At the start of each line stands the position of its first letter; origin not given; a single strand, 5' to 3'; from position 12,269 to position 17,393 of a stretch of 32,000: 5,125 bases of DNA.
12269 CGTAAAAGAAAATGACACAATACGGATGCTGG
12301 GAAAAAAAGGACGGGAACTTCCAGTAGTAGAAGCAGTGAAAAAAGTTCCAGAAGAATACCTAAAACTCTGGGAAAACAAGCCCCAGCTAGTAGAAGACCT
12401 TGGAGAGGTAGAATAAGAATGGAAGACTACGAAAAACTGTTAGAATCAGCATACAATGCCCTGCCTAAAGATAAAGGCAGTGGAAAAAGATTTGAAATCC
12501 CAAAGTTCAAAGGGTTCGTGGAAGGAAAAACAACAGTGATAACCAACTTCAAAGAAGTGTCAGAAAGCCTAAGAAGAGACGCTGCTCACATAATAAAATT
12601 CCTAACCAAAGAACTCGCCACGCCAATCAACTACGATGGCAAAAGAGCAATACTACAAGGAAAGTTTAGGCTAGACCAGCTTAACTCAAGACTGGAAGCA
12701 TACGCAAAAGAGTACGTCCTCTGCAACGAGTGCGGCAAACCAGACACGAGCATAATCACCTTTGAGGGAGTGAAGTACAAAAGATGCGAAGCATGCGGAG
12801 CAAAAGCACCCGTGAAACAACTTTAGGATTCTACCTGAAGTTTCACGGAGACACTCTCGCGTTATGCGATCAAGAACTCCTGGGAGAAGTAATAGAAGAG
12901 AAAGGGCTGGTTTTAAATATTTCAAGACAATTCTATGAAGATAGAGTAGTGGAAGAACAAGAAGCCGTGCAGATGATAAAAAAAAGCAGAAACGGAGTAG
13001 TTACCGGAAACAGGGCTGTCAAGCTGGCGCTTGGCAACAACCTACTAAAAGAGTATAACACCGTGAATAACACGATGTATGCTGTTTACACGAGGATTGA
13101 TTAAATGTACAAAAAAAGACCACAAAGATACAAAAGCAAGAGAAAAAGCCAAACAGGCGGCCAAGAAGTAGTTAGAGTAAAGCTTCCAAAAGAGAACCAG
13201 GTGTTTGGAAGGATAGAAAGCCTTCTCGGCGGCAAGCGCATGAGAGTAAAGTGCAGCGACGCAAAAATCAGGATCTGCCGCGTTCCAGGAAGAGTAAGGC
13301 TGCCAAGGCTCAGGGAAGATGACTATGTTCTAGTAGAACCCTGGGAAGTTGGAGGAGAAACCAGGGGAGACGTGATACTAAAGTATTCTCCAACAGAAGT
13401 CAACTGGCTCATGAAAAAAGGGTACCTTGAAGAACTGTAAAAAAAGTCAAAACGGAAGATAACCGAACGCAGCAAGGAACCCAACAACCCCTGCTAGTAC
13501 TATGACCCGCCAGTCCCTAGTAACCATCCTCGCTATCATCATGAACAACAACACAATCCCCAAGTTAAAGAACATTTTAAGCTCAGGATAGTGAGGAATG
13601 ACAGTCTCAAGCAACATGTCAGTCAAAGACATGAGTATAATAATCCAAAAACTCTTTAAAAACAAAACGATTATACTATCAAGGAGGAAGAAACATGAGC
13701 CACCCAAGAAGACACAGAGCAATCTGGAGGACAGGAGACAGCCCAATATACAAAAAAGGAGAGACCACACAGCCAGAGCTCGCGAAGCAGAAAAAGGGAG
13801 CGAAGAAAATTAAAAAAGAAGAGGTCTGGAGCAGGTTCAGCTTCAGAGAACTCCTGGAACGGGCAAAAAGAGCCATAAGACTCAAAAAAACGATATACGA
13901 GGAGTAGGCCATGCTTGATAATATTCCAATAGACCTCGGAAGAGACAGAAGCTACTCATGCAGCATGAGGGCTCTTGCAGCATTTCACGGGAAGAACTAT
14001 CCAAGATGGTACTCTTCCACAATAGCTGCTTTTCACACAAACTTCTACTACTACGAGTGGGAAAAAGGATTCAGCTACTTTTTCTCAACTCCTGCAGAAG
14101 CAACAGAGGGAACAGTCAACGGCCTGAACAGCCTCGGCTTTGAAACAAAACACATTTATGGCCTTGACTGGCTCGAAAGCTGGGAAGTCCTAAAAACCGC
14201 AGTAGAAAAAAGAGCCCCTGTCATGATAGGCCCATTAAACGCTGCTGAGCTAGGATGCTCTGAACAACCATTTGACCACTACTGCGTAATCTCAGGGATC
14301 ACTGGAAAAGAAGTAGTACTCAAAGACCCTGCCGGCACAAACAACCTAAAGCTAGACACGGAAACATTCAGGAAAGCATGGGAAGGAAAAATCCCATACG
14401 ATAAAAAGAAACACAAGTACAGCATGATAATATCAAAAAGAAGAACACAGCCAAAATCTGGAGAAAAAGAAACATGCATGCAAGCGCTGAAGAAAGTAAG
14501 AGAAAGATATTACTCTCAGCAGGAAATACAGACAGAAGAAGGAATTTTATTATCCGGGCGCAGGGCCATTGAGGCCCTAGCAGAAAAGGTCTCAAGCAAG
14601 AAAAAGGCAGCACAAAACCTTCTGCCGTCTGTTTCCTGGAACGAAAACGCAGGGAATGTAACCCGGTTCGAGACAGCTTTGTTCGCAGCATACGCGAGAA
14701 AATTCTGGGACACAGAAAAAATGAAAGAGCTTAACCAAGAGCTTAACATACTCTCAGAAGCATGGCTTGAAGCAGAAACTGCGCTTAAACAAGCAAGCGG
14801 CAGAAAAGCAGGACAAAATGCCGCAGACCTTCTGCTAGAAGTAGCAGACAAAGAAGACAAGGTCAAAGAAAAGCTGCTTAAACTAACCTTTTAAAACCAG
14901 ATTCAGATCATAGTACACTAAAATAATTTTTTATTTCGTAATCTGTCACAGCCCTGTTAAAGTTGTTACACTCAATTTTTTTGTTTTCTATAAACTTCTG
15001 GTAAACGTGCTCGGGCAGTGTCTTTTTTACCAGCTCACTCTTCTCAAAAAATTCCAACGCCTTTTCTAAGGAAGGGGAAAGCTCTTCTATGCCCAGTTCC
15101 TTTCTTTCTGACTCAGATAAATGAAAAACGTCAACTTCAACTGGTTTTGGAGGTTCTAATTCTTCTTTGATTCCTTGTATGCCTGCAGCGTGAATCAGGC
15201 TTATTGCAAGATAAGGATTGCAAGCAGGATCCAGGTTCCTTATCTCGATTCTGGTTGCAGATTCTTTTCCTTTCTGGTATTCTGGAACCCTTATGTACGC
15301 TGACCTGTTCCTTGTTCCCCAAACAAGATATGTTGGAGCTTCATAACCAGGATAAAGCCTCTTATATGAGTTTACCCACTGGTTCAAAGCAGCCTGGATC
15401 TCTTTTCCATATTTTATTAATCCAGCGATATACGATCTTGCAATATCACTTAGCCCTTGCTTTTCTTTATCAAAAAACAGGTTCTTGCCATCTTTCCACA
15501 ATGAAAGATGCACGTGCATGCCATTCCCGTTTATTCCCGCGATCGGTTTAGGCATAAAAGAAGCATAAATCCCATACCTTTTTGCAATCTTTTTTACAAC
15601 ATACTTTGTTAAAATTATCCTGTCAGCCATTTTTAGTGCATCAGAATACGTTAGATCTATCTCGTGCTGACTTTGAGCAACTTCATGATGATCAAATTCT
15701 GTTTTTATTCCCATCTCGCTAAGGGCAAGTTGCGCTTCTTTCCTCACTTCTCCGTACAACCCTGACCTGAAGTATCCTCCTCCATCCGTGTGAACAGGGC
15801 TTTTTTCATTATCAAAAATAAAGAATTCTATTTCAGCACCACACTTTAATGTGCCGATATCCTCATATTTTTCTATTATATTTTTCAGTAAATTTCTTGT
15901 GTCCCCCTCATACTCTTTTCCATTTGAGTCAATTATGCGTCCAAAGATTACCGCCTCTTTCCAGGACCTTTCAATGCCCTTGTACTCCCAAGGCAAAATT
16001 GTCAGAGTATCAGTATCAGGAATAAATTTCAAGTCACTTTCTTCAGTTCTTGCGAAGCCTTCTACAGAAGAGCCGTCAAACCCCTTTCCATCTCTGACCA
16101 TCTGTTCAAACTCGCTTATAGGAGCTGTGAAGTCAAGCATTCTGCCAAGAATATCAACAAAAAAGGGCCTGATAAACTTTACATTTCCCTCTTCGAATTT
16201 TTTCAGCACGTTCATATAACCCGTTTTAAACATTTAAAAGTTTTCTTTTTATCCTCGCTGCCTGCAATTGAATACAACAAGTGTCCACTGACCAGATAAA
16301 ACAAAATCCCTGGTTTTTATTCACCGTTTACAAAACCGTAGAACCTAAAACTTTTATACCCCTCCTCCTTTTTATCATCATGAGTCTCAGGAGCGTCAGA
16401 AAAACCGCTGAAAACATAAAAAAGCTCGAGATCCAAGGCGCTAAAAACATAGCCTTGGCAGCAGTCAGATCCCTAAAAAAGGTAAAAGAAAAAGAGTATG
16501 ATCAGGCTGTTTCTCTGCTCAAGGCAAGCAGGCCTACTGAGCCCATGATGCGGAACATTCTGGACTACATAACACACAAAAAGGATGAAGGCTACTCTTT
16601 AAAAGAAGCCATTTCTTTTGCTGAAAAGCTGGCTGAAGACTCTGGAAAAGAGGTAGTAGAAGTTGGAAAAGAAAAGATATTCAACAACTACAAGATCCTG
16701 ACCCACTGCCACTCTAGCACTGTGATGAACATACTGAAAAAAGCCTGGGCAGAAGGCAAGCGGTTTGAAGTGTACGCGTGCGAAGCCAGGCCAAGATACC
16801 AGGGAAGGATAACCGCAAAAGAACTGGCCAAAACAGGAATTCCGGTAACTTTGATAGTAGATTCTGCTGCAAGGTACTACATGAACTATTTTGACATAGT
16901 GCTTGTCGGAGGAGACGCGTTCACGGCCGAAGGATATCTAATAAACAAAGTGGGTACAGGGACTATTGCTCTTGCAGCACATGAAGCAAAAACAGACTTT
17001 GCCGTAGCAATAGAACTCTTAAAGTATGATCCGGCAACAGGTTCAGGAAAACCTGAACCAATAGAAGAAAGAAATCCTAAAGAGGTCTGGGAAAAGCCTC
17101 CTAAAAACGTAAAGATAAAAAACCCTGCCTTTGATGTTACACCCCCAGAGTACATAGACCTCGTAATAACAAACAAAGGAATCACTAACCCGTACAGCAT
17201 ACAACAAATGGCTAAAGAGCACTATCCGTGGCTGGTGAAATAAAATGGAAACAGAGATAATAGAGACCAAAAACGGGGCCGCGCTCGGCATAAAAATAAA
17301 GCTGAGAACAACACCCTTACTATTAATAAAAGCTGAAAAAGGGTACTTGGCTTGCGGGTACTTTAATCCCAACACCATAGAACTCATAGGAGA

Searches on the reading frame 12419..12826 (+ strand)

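Call 75: search_protein_families(library=pfam, proteins=[window:12419-12826:+], max_evalue=0.001)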
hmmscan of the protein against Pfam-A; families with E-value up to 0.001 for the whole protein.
window:12419-12826:+ (135 aa): 1 family
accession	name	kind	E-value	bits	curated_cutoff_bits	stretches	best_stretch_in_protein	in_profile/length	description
PF01873.23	eIF-5_eIF-2B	-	3.9e-34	117.5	27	1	20-129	6-117/117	Domain found in IF2B/IF5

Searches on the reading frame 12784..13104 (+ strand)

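Call 75: search_protein_families(library=pfam, proteins=[window:12784-13104:+], max_evalue=0.001)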
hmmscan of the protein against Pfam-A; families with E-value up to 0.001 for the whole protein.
window:12784-13104:+ (106 aa): 1 family
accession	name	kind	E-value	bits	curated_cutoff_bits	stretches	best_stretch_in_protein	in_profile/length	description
PF04242.18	DUF424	-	1e-12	48.6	25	1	22-90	7-75/92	Protein of unknown function (DUF424)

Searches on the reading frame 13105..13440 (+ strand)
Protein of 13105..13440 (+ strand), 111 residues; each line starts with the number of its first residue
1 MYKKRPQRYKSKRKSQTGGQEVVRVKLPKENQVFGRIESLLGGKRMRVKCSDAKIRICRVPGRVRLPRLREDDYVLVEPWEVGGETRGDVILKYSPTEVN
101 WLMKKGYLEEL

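Call 75: search_protein_families(library=pfam, proteins=[window:13105-13440:+], max_evalue=0.001)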
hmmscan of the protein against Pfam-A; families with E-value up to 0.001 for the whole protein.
window:13105-13440:+ (111 aa): 1 family
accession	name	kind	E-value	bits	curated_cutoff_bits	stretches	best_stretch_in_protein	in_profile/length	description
PF01176.25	eIF-1a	-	2.9e-13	49.7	30.2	1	31-92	1-63/64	Translation initiation factor 1A / IF-1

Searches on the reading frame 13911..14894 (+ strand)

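Call 75: search_protein_families(library=pfam, proteins=[window:13911-14894:+], max_evalue=0.001)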
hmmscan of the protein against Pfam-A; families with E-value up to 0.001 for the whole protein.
window:13911-14894:+ (327 aa): 1 family
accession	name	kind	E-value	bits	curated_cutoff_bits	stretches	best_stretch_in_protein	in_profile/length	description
PF03412.21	Peptidase_C39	-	1.1e-06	29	22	1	120-161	85-125/133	Peptidase C39 family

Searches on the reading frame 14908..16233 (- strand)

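Call 75: search_protein_families(library=pfam, proteins=[window:14908-16233:-], max_evalue=0.001)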
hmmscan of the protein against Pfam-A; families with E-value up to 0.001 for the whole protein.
window:14908-16233:- (441 aa): 2 families
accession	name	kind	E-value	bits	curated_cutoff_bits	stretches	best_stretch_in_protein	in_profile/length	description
PF00120.29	Gln-synt_C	-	9.8e-112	373.8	24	1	110-437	2-344/344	Glutamine synthetase, catalytic domain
PF03951.24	Gln-synt_N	-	1.1e-19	70.3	33.4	1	17-85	1-70/82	Glutamine synthetase, beta-Grasp domain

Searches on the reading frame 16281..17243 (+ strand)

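Call 75: search_protein_families(library=pfam, proteins=[window:16281-17243:+], max_evalue=0.001)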
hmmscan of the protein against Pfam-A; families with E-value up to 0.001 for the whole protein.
window:16281-17243:+ (320 aa): 1 family
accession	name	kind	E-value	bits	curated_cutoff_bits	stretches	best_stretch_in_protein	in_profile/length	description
PF01008.23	IF-2B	-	7.2e-67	226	22.4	1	51-304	2-280/280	Initiation factor 2 subunit family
